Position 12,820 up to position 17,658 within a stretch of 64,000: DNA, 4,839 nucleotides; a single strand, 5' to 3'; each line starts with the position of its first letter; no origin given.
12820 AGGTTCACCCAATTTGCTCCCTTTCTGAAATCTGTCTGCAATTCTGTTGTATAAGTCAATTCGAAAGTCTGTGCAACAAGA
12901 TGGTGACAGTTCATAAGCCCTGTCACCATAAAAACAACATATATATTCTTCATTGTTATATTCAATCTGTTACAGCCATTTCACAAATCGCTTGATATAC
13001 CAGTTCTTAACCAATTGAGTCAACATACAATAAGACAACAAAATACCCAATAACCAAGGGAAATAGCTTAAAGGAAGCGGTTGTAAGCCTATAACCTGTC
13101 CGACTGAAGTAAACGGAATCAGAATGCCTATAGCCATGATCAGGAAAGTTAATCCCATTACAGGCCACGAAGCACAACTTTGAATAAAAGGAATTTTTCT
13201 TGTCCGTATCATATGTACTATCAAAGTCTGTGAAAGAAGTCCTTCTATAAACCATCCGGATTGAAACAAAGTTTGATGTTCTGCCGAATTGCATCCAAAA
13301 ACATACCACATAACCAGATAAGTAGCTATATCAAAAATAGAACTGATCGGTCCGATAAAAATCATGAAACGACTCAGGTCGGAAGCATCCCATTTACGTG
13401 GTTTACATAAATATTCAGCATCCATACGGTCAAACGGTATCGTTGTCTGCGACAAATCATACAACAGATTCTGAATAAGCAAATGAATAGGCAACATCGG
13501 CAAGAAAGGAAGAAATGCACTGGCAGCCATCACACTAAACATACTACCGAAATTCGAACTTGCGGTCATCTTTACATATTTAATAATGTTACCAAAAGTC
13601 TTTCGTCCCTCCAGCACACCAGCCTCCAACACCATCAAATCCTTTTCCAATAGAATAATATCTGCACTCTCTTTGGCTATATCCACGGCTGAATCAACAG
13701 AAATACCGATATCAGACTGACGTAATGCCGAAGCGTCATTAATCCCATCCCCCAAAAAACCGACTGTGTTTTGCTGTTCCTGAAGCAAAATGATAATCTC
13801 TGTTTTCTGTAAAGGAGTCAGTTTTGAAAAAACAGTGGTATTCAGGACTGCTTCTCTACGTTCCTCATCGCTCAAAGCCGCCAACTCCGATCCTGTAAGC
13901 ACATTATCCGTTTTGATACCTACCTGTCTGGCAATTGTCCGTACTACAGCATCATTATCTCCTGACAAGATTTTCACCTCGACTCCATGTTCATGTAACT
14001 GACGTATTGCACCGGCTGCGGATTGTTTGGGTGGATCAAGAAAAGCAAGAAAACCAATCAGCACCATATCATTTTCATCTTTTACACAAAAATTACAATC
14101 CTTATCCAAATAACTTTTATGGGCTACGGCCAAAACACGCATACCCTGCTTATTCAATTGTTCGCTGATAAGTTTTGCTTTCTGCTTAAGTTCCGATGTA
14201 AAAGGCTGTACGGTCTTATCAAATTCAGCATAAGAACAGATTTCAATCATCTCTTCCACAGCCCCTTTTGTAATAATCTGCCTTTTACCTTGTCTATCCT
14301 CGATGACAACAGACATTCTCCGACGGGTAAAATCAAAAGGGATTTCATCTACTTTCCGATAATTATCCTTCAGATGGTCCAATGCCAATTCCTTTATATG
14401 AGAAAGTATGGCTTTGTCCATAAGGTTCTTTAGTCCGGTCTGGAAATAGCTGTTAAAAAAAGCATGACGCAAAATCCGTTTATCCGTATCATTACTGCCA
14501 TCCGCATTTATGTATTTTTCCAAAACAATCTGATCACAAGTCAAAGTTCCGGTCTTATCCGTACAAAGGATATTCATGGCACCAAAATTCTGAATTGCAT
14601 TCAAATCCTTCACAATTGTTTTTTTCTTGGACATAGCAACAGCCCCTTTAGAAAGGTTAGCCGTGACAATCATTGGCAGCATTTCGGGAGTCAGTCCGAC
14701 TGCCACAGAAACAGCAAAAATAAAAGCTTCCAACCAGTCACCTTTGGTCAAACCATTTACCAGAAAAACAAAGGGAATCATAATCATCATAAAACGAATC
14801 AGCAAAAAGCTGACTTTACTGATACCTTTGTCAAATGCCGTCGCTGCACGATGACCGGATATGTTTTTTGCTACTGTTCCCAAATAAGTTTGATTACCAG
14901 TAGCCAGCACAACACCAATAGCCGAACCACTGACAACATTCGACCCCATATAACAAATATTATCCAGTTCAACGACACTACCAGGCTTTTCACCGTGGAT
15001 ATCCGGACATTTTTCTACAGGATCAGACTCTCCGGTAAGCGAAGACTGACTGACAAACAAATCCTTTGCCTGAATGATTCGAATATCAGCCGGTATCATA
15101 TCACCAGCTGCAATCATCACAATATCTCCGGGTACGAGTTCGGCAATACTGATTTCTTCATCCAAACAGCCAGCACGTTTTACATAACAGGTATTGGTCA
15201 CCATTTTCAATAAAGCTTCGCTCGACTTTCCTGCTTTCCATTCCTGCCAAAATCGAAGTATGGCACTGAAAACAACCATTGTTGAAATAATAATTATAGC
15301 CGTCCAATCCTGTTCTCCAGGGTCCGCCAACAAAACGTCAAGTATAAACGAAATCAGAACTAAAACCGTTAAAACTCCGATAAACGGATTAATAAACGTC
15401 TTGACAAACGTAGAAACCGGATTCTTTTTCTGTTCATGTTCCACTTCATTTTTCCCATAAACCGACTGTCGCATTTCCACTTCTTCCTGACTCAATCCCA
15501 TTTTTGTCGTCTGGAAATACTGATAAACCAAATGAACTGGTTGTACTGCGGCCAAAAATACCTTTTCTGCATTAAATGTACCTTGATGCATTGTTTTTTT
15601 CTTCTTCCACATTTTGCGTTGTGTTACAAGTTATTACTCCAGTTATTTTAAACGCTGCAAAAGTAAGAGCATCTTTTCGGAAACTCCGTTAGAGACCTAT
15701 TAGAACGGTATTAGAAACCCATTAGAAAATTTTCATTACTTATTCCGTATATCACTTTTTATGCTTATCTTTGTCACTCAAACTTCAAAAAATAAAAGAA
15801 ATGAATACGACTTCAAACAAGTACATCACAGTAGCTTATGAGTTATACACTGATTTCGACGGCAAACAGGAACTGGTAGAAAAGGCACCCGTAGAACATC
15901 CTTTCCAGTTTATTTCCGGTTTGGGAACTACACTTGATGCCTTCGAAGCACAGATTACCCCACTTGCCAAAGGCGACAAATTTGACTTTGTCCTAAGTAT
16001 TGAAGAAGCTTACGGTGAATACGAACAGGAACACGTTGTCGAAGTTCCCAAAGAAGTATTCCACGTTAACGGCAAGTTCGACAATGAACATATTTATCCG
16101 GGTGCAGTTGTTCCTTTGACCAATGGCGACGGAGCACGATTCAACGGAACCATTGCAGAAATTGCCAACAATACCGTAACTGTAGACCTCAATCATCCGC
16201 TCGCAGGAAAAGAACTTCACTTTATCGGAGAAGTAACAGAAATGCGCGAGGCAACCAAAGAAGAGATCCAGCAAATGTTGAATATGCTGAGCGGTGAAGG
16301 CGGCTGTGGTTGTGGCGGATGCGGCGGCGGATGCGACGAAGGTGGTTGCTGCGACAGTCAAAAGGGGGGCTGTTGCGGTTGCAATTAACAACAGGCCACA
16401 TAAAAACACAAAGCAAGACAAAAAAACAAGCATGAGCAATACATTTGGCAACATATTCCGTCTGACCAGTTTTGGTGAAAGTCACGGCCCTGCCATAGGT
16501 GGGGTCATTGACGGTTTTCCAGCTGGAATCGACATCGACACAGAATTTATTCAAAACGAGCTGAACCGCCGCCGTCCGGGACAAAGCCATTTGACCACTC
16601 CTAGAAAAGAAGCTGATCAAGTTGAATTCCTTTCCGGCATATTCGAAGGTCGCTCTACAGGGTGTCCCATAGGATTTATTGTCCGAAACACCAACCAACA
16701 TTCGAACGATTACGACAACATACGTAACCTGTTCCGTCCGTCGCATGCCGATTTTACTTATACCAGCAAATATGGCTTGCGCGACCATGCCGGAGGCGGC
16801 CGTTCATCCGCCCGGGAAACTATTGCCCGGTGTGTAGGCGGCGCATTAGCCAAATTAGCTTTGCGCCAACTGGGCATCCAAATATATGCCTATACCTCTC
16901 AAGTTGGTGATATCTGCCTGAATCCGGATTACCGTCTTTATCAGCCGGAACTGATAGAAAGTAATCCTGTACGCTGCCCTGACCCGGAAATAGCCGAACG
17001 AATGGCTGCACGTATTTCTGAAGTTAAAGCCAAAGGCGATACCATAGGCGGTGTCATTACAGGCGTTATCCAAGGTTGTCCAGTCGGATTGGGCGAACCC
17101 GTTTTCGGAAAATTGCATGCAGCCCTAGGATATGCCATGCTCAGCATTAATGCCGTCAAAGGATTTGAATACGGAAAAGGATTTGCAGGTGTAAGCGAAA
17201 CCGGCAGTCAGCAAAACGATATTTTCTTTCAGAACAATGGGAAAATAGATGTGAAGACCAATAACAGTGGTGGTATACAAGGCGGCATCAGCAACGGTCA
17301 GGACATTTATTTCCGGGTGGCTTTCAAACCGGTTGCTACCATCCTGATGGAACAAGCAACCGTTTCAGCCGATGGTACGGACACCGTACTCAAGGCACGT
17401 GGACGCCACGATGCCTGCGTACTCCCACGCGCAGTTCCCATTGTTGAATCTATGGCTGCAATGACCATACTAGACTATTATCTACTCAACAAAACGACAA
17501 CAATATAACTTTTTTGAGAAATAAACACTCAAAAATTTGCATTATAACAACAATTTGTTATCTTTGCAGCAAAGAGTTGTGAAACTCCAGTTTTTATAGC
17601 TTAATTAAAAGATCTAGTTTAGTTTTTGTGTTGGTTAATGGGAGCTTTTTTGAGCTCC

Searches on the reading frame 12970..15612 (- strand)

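Call 7: search_protein_families(library=pfam, proteins=[window:12970-15612:-])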
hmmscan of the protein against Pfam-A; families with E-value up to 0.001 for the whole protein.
window:12970-15612:- (880 aa): 6 families
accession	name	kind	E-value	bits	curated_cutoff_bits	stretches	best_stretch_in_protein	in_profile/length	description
PF00122.25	E1-E2_ATPase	-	1.3e-40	139.2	28.1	1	138-330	3-181/181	E1-E2 ATPase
PF00689.26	Cation_ATPase_C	-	2.2e-20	73.6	27.3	1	703-870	1-174/175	Cation transporting ATPase, C-terminus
PF00690.31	Cation_ATPase_N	-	5.8e-14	51.9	20.4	1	25-88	5-69/69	Cation transporter/ATPase, N-terminus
PF00702.32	Hydrolase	-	8.5e-13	49.6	26.4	1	349-633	4-190/191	haloacid dehalogenase-like hydrolase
PF13246.12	Cation_ATPase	-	2.1e-11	44.1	21.7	1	397-461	23-90/91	Cation transport ATPase (P-type)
PF08282.18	Hydrolase_3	-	0.00013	22.2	20.9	0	609-655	198-244/255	haloacid dehalogenase-like hydrolase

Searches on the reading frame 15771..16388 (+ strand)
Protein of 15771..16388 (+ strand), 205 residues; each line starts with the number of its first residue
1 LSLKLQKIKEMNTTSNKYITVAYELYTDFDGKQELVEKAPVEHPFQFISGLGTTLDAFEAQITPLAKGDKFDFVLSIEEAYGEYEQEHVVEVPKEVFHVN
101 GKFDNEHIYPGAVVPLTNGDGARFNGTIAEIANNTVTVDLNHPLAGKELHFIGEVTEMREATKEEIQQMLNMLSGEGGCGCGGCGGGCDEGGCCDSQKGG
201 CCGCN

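Call 7: search_protein_families(library=pfam, proteins=[window:15771-16388:+])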
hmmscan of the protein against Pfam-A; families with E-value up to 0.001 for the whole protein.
window:15771-16388:+ (205 aa): 1 family
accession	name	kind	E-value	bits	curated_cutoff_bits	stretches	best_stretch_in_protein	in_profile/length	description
PF00254.34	FKBP_C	-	3.7e-05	24.4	21.1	1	13-89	5-80/94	FKBP-type peptidyl-prolyl cis-trans isomerase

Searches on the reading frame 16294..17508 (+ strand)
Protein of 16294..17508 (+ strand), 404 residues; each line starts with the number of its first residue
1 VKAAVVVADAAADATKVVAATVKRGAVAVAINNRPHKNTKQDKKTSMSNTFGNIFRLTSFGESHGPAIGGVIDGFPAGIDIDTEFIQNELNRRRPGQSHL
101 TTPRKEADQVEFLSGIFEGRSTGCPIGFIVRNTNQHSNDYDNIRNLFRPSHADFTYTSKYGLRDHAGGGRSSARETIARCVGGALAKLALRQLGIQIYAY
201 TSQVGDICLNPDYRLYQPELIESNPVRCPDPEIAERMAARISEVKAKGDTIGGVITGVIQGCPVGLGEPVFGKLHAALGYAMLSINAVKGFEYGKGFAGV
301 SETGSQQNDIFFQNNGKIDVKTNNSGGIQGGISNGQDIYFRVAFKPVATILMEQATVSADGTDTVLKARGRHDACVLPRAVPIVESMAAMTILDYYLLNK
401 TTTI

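Call 7: search_protein_families(library=pfam, proteins=[window:16294-17508:+])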
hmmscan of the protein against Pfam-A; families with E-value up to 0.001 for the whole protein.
window:16294-17508:+ (404 aa): 1 family
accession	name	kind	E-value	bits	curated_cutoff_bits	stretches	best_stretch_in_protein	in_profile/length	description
PF01264.26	Chorismate_synt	-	1.1e-136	455.3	27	1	55-397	1-327/327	Chorismate synthase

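Call 66: list_cluster_members(proteins=[window:16432-17508:+, window:17697-18917:+, window:15801-16388:+])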
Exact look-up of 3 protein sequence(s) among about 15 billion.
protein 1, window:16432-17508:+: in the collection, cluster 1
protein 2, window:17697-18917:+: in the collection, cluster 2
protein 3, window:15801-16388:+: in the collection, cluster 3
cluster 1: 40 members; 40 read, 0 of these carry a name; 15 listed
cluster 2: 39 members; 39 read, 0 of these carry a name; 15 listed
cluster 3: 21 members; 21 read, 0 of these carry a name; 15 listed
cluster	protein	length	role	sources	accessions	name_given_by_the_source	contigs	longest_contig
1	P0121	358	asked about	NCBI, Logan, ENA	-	-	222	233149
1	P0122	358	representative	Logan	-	-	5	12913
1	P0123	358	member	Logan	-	-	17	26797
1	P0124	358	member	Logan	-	-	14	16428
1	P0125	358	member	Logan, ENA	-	-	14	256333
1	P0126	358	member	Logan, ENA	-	-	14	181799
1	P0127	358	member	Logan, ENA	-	-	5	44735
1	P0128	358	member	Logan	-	-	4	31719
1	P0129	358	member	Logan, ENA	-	-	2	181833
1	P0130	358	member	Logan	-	-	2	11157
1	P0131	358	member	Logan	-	-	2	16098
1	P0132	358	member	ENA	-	-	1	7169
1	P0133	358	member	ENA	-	-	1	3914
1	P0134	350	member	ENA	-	-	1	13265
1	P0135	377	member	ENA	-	-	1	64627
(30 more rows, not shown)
